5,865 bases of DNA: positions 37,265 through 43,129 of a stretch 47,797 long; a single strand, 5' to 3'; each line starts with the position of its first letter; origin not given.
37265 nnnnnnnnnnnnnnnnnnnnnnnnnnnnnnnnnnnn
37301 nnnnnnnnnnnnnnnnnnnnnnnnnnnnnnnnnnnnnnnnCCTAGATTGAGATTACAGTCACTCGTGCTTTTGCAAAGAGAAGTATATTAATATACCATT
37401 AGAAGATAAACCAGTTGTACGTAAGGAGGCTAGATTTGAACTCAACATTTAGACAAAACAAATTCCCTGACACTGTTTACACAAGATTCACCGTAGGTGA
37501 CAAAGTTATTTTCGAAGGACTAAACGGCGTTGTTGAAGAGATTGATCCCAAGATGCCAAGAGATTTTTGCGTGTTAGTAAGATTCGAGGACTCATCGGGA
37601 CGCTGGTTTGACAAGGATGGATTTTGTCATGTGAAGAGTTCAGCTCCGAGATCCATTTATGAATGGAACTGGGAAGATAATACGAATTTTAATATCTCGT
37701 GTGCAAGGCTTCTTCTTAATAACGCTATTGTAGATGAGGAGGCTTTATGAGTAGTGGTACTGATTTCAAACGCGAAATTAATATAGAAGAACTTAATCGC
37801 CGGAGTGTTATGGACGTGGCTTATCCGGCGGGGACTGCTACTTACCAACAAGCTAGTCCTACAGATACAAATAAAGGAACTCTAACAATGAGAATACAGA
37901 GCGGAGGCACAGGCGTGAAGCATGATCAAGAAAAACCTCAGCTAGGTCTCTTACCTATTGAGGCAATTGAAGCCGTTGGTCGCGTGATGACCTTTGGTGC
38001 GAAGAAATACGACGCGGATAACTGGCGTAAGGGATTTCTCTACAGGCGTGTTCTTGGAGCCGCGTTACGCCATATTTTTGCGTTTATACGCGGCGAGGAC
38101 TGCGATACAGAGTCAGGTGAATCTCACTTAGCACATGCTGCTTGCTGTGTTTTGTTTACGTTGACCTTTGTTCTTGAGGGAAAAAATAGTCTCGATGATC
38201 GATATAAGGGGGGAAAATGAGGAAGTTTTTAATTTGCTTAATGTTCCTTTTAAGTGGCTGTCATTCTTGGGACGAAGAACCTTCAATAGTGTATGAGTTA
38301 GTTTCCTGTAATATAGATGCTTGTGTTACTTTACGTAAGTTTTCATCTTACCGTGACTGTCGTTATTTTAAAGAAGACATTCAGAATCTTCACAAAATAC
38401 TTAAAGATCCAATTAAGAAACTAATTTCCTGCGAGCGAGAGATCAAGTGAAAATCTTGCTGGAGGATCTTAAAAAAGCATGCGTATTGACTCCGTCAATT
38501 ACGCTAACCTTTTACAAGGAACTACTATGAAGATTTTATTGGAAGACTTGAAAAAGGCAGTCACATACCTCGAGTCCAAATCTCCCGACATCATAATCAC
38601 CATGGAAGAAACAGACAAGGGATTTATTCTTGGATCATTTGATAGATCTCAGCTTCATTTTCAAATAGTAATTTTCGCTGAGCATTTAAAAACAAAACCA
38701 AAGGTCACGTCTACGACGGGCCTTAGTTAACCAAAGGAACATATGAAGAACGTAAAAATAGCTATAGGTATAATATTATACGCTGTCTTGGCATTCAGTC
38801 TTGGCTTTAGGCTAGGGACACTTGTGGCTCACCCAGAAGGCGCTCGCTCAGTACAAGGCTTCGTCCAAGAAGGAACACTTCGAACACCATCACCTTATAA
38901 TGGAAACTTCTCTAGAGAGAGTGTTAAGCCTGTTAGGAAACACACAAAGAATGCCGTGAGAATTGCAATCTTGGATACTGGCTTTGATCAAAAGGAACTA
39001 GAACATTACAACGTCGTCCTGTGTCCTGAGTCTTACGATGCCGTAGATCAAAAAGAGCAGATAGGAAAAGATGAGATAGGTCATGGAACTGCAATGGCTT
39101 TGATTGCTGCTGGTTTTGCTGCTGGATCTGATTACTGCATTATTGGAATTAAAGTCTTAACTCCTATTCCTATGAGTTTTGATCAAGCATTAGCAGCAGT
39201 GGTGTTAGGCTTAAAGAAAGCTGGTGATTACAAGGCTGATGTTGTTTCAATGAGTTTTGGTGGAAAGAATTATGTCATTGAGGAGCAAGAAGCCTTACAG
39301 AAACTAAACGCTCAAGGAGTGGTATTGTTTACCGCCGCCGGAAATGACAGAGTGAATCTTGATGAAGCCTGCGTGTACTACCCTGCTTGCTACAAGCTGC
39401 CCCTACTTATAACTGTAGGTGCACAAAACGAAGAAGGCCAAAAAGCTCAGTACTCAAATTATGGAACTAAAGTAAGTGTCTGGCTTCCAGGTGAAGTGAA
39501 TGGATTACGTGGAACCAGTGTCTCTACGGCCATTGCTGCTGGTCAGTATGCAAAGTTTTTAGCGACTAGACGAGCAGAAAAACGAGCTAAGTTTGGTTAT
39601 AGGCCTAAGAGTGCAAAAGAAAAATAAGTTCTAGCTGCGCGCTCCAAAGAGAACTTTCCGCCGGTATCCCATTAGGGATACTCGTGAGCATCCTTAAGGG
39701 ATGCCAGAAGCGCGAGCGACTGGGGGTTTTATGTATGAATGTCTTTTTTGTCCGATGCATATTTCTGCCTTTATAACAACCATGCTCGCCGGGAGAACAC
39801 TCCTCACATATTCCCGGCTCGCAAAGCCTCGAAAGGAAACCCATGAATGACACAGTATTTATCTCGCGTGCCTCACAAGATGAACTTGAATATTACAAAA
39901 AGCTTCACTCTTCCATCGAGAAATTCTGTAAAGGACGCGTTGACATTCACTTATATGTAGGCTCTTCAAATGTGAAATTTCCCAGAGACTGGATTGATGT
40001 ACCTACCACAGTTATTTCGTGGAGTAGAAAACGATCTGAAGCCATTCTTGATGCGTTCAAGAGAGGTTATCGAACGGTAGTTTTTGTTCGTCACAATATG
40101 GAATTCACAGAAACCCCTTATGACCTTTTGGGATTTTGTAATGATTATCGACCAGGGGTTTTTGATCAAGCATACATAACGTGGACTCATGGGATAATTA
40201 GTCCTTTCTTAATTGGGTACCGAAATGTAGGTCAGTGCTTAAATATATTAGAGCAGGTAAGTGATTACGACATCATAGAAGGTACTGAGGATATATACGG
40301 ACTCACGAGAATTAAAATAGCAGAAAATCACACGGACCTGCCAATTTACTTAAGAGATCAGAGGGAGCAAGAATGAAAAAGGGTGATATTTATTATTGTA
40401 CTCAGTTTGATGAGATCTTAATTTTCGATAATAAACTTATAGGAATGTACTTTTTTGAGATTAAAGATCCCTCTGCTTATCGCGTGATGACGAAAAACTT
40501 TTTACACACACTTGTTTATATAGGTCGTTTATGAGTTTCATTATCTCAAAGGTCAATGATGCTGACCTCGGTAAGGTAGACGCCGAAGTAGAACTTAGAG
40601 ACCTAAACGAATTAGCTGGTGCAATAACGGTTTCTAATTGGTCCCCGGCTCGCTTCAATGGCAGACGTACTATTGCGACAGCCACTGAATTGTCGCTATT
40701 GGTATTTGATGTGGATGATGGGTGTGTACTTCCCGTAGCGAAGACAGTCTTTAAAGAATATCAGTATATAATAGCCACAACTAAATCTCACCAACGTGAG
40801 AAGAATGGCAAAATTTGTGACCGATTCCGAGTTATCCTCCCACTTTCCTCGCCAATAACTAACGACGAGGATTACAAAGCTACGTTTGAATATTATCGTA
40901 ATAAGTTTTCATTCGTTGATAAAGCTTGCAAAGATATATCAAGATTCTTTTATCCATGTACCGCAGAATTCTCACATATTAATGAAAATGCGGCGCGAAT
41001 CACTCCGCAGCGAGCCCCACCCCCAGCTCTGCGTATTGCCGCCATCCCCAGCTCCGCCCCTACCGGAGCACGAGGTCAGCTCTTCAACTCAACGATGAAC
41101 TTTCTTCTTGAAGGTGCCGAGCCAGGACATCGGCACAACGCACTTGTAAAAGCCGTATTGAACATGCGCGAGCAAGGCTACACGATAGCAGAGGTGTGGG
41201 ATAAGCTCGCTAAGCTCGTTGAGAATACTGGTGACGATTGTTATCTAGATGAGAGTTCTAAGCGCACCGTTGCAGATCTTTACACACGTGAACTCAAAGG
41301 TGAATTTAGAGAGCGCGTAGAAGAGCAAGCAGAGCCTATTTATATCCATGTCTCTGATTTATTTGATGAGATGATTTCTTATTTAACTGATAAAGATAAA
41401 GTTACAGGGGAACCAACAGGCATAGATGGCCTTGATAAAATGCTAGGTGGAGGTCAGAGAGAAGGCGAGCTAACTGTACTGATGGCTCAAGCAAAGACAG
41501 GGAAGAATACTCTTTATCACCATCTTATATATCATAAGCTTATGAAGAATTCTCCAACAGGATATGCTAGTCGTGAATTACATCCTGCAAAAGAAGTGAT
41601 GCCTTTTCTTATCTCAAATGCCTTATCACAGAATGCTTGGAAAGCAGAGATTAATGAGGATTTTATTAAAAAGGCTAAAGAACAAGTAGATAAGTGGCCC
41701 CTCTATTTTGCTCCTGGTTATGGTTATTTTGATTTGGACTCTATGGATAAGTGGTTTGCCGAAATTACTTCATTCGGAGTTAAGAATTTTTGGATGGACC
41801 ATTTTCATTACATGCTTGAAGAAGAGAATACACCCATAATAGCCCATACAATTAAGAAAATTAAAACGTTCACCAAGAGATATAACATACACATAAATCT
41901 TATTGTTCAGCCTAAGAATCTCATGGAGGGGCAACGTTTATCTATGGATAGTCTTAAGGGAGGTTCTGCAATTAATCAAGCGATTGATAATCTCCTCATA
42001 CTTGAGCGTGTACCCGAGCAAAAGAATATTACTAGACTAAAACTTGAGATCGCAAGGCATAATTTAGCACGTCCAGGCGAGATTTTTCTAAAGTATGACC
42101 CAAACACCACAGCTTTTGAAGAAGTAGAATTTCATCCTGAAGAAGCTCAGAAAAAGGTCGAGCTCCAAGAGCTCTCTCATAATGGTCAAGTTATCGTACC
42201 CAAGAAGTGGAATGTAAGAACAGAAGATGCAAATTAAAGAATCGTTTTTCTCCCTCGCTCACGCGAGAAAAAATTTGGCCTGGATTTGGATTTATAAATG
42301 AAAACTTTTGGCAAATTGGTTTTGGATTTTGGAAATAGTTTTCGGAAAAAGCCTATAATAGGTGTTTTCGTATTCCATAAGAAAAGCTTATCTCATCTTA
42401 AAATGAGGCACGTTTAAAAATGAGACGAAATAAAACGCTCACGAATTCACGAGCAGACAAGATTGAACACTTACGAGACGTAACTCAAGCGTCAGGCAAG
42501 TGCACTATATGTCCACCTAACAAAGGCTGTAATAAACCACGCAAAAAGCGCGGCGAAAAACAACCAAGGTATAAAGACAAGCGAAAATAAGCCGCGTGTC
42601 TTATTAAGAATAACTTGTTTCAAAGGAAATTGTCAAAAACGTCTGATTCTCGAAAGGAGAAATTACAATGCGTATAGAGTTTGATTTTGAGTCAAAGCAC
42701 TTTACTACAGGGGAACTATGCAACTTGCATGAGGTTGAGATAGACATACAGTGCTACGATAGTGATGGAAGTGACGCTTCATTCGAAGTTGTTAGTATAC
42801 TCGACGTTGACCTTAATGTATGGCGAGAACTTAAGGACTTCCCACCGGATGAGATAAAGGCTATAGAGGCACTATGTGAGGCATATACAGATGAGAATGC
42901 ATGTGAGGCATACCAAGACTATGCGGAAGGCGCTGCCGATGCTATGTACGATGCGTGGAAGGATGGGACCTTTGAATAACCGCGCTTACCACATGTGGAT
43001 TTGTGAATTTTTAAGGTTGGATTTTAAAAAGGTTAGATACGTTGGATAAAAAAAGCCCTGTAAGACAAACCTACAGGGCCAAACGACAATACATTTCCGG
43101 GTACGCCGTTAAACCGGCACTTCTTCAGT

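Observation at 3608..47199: Genome-wide palindrome family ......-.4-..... at gene boundaries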

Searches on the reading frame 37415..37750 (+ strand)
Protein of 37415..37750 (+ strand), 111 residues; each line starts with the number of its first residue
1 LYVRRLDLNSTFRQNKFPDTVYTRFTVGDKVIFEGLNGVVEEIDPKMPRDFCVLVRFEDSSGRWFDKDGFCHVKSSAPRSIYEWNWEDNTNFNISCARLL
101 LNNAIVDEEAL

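Call 60: search_protein_families(library=pfam, max_evalue=1, proteins=[window:37415-37750:+])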
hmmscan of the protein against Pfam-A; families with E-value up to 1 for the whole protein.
window:37415-37750:+ (111 aa): 1 family
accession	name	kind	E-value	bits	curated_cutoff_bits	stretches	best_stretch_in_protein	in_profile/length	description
PF23906.1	DUF7248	-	0.2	12.1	27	1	21-43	32-54/58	Family of unknown function (DUF7248)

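Call 81: search_protein_families(library=ncbifam, max_evalue=1, proteins=[window:37436-37750:+])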
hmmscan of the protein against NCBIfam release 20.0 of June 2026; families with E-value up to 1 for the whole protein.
window:37436-37750:+ (104 aa): 0 families

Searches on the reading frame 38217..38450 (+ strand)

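Call 60: search_protein_families(library=pfam, max_evalue=1, proteins=[window:38217-38450:+])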
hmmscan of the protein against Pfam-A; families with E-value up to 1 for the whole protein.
window:38217-38450:+ (77 aa): 3 families
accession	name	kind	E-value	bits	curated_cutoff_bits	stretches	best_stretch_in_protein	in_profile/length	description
PF14217.11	DUF4327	-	0.038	14.6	27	1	35-73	24-62/67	Domain of unknown function (DUF4327)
PF04428.19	Choline_kin_N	-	0.099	12.7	22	1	34-60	5-35/51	Choline kinase N terminus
PF15760.10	DLEU7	-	0.27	11.4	27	1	42-71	138-167/194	Leukemia-associated protein 7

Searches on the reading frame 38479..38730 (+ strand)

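Call 60: search_protein_families(library=pfam, max_evalue=1, proteins=[window:38479-38730:+])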
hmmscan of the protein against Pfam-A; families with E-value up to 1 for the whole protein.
window:38479-38730:+ (83 aa): 0 families

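Call 81: search_protein_families(library=ncbifam, max_evalue=1, proteins=[window:38479-38730:+])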
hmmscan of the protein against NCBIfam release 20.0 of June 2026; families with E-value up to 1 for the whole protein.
window:38479-38730:+ (83 aa): 1 family
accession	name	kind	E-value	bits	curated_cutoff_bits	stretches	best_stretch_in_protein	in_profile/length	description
NF004039.0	PRK05529.1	equivalog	0.075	12.2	353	1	17-77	183-242/255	cell division protein FtsQ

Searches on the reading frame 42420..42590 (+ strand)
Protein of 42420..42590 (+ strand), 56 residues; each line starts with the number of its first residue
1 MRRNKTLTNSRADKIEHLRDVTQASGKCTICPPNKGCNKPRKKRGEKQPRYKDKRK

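Call 60: search_protein_families(library=pfam, max_evalue=1, proteins=[window:42420-42590:+])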
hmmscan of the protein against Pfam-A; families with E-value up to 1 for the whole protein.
window:42420-42590:+ (56 aa): 1 family
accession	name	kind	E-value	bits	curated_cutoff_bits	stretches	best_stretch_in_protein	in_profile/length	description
PF21949.1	NoBody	-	0.042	14.7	27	1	20-51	3-34/68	Negative regulator of P-body association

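Call 81: search_protein_families(library=ncbifam, max_evalue=1, proteins=[window:42420-42590:+])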
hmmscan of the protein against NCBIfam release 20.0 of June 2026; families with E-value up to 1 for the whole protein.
window:42420-42590:+ (56 aa): 1 family
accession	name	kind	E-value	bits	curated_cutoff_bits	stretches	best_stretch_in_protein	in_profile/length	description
TIGR01084.1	mutY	equivalog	0.29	10.6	286.5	1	23-55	192-224/277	A/G-specific adenine glycosylase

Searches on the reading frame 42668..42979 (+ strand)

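Call 60: search_protein_families(library=pfam, max_evalue=1, proteins=[window:42668-42979:+])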
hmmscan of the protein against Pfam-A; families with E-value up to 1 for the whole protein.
window:42668-42979:+ (103 aa): 0 families

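Call 81: search_protein_families(library=ncbifam, max_evalue=1, proteins=[window:42668-42979:+])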
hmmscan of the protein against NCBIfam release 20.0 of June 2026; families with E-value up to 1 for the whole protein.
window:42668-42979:+ (103 aa): 2 families
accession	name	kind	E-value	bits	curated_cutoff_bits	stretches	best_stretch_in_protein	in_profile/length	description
NF003090.0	PRK04017.1-1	equivalog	0.17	11.6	120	1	46-75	91-120/132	hypothetical protein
NF038255.1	exopoly_VpsD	equivalog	0.19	10.6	300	1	3-64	46-106/381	VpsD family glycosyltransferase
